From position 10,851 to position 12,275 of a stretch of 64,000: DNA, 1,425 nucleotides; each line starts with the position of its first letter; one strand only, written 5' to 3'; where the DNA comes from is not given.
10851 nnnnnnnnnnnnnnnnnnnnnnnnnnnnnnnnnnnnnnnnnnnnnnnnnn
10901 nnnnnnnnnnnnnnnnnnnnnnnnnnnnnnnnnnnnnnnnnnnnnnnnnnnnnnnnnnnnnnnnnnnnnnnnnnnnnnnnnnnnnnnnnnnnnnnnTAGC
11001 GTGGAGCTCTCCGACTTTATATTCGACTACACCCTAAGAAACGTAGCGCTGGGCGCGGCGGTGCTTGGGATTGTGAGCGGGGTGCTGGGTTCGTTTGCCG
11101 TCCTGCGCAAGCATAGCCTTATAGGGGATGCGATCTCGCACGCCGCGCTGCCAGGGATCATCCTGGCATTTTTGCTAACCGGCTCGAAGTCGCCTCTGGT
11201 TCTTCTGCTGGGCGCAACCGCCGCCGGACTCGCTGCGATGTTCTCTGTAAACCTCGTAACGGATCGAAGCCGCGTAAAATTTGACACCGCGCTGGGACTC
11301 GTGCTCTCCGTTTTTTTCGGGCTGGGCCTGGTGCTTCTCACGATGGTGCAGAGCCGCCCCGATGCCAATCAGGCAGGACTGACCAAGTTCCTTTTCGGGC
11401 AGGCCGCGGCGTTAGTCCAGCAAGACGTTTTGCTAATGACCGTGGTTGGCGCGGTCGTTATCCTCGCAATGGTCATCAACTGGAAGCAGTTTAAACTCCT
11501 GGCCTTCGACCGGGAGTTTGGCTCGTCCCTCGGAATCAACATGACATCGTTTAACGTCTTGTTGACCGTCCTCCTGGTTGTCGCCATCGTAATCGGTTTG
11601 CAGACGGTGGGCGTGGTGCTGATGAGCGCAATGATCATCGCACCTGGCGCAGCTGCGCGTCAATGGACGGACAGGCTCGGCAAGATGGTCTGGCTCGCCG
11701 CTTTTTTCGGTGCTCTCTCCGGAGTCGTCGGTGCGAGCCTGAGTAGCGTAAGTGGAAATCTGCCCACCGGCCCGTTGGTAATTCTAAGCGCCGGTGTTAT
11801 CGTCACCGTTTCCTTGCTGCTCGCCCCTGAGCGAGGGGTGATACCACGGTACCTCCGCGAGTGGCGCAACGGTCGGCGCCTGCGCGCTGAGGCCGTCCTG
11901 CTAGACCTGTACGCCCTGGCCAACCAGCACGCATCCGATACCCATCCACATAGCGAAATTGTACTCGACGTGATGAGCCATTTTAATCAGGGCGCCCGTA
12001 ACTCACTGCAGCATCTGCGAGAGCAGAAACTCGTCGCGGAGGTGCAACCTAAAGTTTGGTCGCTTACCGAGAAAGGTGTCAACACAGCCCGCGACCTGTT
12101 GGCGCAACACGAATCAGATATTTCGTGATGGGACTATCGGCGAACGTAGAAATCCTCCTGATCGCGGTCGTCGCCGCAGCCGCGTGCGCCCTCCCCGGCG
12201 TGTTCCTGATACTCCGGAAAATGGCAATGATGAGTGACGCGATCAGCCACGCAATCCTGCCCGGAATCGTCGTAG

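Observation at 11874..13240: Both permeases of a Tro/Mnt-type metal importer carry DtxR-N-terminal-like winged-helix tails, and the operon has no free-standing repressor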

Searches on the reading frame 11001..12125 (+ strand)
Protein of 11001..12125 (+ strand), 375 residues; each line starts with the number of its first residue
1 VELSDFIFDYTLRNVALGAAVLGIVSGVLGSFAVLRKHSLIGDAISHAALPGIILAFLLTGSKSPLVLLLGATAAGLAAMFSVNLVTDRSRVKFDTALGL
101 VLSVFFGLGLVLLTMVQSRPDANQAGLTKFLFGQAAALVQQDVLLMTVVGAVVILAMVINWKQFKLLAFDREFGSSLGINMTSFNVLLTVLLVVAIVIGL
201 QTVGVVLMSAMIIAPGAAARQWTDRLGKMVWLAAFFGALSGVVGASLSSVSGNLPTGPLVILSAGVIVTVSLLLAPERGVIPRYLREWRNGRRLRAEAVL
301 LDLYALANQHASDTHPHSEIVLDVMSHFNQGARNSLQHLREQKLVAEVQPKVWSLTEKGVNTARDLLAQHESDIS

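Call 5: search_protein_families(library=pfam, proteins=[window:11001-12125:+], max_evalue=10)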
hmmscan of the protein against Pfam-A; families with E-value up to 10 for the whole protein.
window:11001-12125:+ (375 aa): 2 families
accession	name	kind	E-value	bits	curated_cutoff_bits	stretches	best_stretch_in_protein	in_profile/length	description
PF00950.22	ABC-3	-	4.4e-67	226.8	20.1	1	10-273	3-256/258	ABC 3 transport family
PF01032.23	FecCD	-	1e-07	31.7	26.5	1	45-257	79-294/311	FecCD transport family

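Call 6: search_protein_families(library=ncbifam, proteins=[window:11001-12125:+], max_evalue=10)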
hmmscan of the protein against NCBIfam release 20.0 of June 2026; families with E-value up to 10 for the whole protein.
window:11001-12125:+ (375 aa): 6 families
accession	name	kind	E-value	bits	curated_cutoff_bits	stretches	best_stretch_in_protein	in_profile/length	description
NF040927.1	ABC_perm_SloB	subfamily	6.7e-49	167.1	460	1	11-279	11-268/271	metal ABC transporter permease subunit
TIGR03770.1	anch_rpt_perm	equivalog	5.8e-48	163.9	296.8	1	16-274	20-269/270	anchored repeat-type ABC transporter permease subunit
NF040871.1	AztB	equivalog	4.4e-42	144.6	280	1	6-264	7-254/254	zinc ABC transporter permease AztB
NF007089.0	PRK09543.1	equivalog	4.4e-23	82.2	284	1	17-273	10-256/261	zinc ABC transporter permease subunit ZnuB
NF007866.0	PRK10577.1-2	equivalog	7.6e-06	24.5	554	1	45-239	432-624/666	Fe(3+)-hydroxamate ABC transporter permease FhuB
NF005291.0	PRK06814.1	equivalog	2.6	5.8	1349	1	64-157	263-355/1140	acyl-[ACP]--phospholipid O-acyltransferase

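Call 23: find_homologous_proteins(query=window:11001-12125:+, max_evalue=1e-10)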
Query seq(375 aa) (375 aa): 7998 proteins with E <= 1e-10 among 8000 candidates; the best 120 are listed.
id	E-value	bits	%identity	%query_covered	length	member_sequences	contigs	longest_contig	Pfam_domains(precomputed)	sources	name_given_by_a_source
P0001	5.1e-230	781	100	100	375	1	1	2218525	PF01032.24,PF00950.23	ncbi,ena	-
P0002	5.6e-186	636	80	99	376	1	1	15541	PF01032.24,PF00950.23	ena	-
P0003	1.5e-137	477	65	99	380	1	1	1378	PF01032.24,PF00950.23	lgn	-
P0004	2.8e-133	463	64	98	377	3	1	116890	PF01032.24,PF00950.23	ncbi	-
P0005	4.7e-133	462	62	98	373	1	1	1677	PF01032.24,PF00950.23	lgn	-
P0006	1.3e-132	461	62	99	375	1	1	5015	PF01032.24,PF00950.23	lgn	-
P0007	4.8e-132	459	60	99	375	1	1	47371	PF01032.24,PF00950.23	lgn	-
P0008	1.1e-131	458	65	97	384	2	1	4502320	PF00950.23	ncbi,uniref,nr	ncbi:metal ABC transporter permease [Rhodocaloribacter litoris]|uniref:metal ABC transporter permeas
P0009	4.0e-131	456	63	98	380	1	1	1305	PF01032.24,PF00950.23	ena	-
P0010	4.5e-131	456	61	98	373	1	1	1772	PF01032.24,PF00950.23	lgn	-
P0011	4.8e-131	455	59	97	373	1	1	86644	PF01032.24,PF00950.23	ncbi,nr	ncbi:MAG: metal ABC transporter permease [Rhodothermales bacterium]|nr:metal ABC transporter permeas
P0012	1.1e-130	454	59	98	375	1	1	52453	PF01032.24,PF00950.23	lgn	-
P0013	1.2e-130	454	59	98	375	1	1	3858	PF01032.24,PF00950.23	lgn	-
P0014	1.8e-130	454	62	97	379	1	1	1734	PF01032.24,PF00950.23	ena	-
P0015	1.9e-130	454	61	97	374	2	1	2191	PF00950.23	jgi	jgi:manganese/zinc/iron transport system permease protein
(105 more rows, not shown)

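Call 61: list_cluster_members(proteins=[P0001, P0121])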
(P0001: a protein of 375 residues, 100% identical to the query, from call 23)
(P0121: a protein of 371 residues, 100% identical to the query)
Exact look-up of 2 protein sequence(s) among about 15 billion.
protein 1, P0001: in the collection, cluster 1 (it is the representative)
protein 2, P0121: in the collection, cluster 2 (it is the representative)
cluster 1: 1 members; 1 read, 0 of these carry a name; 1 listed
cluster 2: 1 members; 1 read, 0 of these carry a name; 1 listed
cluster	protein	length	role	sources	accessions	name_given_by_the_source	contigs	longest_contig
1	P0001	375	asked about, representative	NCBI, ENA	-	-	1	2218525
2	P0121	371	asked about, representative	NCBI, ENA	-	-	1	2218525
